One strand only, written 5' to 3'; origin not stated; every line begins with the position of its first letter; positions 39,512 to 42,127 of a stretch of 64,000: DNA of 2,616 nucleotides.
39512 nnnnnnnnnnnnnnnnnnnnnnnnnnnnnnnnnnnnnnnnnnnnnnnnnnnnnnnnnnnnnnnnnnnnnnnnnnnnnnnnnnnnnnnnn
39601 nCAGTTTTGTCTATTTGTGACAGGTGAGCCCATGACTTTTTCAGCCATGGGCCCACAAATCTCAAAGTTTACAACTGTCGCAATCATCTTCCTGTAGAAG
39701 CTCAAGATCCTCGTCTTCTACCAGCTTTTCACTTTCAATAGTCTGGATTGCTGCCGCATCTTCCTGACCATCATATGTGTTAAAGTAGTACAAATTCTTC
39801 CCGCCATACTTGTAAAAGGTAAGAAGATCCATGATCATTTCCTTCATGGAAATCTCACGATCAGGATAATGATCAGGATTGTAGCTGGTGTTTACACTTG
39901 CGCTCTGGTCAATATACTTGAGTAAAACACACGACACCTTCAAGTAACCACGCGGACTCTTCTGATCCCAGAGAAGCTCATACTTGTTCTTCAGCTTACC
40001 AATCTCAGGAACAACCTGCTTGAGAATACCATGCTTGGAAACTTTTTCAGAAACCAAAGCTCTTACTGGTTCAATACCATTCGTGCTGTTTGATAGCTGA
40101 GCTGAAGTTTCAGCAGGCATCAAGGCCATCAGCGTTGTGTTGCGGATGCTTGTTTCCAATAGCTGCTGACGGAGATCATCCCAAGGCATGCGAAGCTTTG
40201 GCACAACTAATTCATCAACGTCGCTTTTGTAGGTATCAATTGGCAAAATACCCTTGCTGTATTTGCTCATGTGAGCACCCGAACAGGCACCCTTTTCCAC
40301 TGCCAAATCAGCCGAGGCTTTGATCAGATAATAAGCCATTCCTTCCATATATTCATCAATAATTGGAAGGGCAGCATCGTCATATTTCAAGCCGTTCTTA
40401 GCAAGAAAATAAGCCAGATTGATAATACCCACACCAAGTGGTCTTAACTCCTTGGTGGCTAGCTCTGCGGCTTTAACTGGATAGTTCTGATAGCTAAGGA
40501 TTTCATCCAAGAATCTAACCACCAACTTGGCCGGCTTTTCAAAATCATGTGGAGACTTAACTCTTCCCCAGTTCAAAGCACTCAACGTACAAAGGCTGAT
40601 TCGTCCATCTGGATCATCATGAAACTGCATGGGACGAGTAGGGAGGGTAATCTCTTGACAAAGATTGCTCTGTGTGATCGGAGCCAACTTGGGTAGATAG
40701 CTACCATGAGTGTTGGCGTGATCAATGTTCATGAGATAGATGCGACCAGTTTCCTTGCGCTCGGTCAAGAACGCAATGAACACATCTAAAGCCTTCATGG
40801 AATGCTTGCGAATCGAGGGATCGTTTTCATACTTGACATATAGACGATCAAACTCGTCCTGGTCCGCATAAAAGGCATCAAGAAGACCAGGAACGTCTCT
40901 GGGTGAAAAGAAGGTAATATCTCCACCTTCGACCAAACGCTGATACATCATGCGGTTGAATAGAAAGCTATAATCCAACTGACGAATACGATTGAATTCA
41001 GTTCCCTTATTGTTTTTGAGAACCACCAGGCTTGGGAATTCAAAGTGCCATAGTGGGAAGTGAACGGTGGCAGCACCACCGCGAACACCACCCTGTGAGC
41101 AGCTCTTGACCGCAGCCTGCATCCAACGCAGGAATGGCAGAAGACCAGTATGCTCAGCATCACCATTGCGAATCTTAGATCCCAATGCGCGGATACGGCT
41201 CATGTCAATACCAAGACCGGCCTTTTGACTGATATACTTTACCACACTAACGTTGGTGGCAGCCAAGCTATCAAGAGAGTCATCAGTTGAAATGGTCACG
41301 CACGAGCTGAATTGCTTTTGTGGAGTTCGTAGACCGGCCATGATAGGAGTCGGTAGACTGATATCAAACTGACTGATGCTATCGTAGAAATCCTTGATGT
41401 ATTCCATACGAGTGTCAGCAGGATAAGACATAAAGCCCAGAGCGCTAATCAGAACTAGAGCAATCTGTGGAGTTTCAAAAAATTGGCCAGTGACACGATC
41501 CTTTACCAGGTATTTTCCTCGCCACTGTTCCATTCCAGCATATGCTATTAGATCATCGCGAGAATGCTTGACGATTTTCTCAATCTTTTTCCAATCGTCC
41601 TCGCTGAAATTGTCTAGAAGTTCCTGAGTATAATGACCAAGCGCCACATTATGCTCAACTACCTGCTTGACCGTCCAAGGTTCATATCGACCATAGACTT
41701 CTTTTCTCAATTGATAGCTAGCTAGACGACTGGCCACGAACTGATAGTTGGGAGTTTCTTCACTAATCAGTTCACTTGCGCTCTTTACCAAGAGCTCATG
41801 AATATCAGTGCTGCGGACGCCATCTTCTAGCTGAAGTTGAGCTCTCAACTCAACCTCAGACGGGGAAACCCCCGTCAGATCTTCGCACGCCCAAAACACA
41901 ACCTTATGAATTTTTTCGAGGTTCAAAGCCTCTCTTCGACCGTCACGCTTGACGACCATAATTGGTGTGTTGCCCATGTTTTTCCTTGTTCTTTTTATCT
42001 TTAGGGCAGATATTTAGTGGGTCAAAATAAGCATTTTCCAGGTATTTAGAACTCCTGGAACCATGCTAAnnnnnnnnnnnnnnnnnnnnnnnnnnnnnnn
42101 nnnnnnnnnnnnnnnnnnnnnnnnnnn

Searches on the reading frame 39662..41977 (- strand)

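Call 16: search_protein_families(library=pfam, proteins=[window:39662-41977:-], max_evalue=0.001)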
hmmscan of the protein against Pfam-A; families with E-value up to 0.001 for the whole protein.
window:39662-41977:- (771 aa): 3 families
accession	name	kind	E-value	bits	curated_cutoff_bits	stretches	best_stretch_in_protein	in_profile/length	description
PF02867.20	Ribonuc_red_lgC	-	1.5e-109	367.5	23.9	1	224-732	1-523/523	Ribonucleotide reductase, barrel domain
PF03477.21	ATP-cone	-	1.8e-11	44.8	25.8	1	6-93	1-88/88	ATP cone domain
PF00317.26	Ribonuc_red_lgN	-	9.9e-11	42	28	1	145-220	4-76/77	Ribonucleotide reductase, all-alpha domain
